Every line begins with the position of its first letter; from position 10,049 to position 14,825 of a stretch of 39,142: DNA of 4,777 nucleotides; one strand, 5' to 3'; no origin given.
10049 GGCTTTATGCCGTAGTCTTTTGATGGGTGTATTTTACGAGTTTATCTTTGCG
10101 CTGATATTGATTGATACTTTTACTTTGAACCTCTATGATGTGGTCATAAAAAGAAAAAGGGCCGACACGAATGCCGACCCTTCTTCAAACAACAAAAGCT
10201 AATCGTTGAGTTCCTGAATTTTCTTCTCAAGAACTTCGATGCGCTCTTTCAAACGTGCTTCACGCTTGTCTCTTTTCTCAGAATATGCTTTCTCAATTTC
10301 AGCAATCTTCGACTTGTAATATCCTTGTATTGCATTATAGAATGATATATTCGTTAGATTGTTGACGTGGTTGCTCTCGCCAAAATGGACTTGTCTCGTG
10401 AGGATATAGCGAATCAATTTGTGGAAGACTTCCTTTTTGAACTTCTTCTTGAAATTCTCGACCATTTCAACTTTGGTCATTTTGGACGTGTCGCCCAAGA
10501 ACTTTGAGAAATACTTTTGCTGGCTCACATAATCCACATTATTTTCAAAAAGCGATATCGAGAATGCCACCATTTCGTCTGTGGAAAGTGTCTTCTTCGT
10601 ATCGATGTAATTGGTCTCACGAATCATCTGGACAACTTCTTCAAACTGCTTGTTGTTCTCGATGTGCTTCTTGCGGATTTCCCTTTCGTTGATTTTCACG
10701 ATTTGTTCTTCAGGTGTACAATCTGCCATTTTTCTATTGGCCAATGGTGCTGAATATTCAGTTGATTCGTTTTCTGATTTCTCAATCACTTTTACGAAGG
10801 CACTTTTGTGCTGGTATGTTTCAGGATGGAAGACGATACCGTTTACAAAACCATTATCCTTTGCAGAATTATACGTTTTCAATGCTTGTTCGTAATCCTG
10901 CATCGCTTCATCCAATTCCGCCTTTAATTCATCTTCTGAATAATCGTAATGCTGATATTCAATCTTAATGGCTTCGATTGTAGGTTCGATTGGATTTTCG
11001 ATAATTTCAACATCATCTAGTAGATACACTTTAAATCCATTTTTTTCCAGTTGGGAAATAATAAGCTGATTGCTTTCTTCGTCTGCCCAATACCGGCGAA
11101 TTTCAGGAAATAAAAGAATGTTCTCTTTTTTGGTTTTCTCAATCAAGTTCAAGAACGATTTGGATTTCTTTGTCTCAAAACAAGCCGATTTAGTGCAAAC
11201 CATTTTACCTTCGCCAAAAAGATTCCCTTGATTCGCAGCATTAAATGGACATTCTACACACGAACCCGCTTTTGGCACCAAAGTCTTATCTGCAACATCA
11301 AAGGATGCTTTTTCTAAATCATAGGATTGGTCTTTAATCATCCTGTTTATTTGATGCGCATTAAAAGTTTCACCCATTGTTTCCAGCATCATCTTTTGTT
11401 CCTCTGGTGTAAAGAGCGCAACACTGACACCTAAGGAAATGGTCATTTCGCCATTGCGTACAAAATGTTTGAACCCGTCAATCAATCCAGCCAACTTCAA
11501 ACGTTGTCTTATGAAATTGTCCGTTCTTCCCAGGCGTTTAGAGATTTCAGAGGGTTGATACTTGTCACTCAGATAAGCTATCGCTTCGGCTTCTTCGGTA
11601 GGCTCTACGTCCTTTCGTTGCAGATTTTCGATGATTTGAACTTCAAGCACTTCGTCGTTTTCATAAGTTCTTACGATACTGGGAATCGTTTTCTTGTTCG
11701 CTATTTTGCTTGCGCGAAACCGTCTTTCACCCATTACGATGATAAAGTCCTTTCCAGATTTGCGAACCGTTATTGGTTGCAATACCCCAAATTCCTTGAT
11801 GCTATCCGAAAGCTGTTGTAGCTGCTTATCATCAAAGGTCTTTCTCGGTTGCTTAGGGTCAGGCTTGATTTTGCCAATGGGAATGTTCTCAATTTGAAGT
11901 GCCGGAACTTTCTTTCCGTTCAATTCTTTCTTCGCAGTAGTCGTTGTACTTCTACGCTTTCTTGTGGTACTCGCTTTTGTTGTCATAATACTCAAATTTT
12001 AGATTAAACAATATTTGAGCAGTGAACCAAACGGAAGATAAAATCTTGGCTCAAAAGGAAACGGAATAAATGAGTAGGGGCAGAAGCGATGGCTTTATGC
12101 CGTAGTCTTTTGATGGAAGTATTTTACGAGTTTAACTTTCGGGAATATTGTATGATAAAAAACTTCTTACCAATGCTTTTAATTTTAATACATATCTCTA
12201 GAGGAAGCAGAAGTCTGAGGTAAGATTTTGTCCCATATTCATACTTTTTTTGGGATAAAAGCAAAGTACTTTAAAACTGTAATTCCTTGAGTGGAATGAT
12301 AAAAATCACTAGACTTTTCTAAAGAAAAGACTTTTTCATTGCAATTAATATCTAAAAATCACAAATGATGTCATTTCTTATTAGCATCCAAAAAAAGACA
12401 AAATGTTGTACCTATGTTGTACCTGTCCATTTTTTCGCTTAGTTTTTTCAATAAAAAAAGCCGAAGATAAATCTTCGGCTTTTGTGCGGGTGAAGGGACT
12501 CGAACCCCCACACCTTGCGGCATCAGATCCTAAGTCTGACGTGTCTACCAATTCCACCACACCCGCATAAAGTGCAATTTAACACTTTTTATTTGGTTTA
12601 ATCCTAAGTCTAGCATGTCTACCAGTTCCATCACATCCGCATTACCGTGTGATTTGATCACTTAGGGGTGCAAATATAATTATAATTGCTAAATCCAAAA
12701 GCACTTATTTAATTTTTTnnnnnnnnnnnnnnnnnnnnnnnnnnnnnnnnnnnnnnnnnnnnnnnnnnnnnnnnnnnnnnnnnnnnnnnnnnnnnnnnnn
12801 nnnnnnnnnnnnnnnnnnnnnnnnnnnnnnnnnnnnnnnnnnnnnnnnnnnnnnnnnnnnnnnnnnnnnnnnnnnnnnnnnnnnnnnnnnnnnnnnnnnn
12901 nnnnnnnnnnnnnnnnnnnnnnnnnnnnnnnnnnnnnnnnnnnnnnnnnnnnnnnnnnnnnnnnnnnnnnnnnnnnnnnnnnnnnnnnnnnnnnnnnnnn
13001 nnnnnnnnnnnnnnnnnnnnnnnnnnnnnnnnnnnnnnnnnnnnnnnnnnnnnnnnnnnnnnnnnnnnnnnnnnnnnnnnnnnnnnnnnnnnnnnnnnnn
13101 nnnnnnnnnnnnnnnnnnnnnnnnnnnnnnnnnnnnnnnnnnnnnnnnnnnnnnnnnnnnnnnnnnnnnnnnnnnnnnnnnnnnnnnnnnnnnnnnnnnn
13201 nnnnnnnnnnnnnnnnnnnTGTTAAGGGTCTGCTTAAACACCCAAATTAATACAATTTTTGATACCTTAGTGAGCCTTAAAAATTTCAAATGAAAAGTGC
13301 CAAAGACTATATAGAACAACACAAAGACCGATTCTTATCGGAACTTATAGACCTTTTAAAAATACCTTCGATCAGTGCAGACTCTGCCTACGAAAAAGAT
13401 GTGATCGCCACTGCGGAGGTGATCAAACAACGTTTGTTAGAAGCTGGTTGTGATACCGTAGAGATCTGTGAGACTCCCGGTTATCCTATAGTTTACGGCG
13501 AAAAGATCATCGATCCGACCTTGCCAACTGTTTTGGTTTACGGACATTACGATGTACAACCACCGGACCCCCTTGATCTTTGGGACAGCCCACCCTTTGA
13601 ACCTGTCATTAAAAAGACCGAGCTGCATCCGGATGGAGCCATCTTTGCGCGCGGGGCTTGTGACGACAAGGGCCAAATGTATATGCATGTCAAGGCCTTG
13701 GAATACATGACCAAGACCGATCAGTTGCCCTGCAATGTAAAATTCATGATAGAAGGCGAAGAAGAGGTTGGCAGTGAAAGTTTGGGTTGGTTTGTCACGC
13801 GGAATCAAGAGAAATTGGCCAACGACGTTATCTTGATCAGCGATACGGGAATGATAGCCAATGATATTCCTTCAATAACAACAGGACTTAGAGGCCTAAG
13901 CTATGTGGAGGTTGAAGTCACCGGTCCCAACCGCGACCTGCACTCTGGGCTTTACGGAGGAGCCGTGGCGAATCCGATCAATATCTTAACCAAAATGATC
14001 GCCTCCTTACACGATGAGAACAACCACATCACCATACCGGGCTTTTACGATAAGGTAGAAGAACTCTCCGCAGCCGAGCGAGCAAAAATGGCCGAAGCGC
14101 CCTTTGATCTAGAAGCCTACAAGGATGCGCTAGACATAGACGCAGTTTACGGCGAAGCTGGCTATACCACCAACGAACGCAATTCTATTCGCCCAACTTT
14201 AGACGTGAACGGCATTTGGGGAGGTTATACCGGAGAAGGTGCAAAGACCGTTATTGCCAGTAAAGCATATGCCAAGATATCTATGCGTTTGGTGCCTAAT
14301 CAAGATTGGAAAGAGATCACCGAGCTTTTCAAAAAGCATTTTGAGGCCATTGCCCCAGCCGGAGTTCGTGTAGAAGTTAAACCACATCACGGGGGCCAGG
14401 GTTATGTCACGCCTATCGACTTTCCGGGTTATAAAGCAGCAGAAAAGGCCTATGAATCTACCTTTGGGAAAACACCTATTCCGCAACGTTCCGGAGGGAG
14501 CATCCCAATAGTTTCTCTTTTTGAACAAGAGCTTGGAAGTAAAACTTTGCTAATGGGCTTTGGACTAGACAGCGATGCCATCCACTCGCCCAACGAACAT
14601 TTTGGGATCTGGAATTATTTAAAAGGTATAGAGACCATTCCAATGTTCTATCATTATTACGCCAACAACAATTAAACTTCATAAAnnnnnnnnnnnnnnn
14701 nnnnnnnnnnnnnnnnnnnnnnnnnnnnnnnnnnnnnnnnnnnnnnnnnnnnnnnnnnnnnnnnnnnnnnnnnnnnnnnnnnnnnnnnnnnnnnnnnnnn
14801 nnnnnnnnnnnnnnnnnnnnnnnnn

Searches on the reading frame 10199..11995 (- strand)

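Call 16: search_protein_families(library=pfam, proteins=[window:10199-11995:-], max_evalue=0.001)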
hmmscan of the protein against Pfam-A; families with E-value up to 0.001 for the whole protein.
window:10199-11995:- (598 aa): 2 families
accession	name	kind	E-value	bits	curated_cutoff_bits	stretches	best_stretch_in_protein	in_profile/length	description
PF02195.25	ParB_N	-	3.6e-29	101.1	26.3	1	34-126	2-95/95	ParB N-terminal domain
PF17762.8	HTH_ParB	-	4.5e-06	27.2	22.6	1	128-222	1-99/102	ParB HTH domain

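Call 17: search_protein_families(library=ncbifam, proteins=[window:10199-11995:-], max_evalue=0.01)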
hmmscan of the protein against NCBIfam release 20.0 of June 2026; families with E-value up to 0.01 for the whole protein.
window:10199-11995:- (598 aa): 7 families
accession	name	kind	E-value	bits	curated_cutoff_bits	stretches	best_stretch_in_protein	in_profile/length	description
TIGR04285.1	nucleoid_noc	exception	1.8e-41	142.2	315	1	34-224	1-195/255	nucleoid occlusion protein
TIGR03734.1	PRTRC_parB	hypoth_equivalog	1.9e-38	132.4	278.6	1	48-280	6-239/555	PRTRC system ParB family protein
TIGR00180.1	parB_part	domain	4.4e-35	121.1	58.45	1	36-173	6-148/186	ParB/RepB/Spo0J family partition protein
TIGR03454.1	partition_RepB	equivalog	9.3e-12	45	201.5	1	20-166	49-198/325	plasmid partitioning protein RepB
NF010406.0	PRK13832.1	subfamily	3.9e-09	35.6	640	1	43-201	12-176/578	plasmid partitioning protein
NF010440.0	PRK13866.1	equivalog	6.4e-06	25.5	522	1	56-136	87-169/336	plasmid partitioning protein RepB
NF053625.1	SerKinSerKArch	equivalog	0.0041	16.3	380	1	44-116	20-95/244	ADP-dependent L-serine kinase SerK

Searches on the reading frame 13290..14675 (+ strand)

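Call 16: search_protein_families(library=pfam, proteins=[window:13290-14675:+], max_evalue=0.001)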
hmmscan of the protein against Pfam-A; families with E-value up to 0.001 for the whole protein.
window:13290-14675:+ (461 aa): 2 families
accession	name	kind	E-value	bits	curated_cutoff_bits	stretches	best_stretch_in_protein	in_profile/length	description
PF01546.33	Peptidase_M20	-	2.7e-28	99.7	24.6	1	82-449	1-199/206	Peptidase family M20/M25/M40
PF07687.19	M20_dimer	-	2.4e-21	76.2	21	1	199-357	2-105/107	Peptidase dimerisation domain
